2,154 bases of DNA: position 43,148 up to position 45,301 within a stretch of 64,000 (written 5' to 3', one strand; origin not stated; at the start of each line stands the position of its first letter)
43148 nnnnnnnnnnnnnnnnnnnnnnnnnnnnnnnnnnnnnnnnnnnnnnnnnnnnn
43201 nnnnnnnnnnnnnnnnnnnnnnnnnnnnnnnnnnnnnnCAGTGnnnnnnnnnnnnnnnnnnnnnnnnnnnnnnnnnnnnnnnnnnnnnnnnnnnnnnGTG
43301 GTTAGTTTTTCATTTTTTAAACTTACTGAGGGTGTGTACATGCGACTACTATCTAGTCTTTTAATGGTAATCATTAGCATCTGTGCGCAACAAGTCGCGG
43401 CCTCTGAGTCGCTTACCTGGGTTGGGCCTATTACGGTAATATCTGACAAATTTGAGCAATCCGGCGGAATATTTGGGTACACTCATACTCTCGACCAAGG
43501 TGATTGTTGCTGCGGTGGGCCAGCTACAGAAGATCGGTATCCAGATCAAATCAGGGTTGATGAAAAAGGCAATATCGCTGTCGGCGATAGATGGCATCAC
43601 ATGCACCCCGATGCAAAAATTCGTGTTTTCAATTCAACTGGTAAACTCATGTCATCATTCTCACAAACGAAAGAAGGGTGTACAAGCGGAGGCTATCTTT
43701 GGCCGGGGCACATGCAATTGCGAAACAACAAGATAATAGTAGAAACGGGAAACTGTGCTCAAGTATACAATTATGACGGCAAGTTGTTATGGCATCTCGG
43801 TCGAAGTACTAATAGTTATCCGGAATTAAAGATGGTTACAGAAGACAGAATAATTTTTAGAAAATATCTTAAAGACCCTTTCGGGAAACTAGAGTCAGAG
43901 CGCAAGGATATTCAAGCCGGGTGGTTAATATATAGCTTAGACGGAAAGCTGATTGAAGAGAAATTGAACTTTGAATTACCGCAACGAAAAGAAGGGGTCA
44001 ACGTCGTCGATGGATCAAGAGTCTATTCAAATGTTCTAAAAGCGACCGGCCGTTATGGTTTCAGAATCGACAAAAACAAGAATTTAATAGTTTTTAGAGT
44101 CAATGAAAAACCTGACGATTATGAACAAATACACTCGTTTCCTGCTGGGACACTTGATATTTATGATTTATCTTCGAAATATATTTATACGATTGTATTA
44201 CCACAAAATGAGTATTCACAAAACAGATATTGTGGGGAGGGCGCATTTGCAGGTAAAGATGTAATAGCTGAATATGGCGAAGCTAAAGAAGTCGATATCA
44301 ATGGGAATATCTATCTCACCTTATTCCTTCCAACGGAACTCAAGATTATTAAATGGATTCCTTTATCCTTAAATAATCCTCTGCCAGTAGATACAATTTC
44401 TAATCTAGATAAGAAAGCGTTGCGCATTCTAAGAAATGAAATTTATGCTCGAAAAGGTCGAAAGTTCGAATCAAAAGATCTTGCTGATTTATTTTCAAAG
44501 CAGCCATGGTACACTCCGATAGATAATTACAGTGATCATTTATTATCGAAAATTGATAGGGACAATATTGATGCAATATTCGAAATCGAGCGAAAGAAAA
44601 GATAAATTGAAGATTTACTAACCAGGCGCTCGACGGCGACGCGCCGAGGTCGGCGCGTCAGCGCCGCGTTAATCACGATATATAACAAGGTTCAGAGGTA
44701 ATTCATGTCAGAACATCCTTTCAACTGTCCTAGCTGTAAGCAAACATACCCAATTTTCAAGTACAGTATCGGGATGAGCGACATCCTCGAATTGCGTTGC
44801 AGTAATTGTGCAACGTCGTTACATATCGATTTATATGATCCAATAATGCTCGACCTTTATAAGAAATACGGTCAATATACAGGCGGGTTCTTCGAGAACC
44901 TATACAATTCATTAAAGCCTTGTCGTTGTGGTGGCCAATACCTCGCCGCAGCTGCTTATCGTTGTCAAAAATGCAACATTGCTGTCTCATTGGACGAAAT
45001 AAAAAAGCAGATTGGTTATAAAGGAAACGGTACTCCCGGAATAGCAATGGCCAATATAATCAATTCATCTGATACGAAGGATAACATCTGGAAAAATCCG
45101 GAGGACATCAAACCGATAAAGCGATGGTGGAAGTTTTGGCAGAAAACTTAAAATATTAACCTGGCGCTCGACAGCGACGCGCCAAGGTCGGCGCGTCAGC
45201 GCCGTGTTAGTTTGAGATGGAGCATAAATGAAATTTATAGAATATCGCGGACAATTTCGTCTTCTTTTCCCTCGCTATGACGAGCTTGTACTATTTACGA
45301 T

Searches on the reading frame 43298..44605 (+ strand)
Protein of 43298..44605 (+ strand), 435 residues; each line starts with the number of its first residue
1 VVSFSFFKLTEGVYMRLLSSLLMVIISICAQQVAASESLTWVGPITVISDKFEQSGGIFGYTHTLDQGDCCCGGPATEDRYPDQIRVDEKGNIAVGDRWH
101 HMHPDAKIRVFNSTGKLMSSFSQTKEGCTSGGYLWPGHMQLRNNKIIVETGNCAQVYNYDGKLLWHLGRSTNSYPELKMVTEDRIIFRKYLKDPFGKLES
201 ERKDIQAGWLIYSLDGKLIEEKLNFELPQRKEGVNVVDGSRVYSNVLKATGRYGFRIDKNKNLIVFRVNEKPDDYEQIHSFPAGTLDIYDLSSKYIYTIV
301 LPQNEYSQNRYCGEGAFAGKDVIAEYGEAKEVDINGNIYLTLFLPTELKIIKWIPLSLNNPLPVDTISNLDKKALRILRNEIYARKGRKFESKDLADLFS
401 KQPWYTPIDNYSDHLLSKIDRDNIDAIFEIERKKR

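Call 26: search_protein_families(library=pfam, proteins=[window:43298-44605:+], max_evalue=0.01)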
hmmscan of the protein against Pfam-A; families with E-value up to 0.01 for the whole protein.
window:43298-44605:+ (435 aa): 1 family
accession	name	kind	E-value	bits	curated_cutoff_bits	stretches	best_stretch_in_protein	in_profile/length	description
PF13308.11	YARHG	-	3.4e-20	72.2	27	1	354-431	5-84/85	YARHG domain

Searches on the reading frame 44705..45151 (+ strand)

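Call 26: search_protein_families(library=pfam, proteins=[window:44705-45151:+], max_evalue=0.01)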
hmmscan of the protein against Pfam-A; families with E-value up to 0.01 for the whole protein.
window:44705-45151:+ (148 aa): 3 families
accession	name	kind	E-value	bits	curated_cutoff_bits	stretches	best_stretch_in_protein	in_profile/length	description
PF24441.1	DUF7560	-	0.00034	20.7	27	0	1-16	1-16/44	Family of unknown function (DUF7560)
PF13717.11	Zn_ribbon_4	-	0.0012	19.1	30.3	1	7-38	4-34/36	zinc-ribbon domain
PF22747.2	Zn_ribbon_DUF2089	-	0.0019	18.7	27.6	0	27-39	10-22/32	DUF2089 zinc ribbon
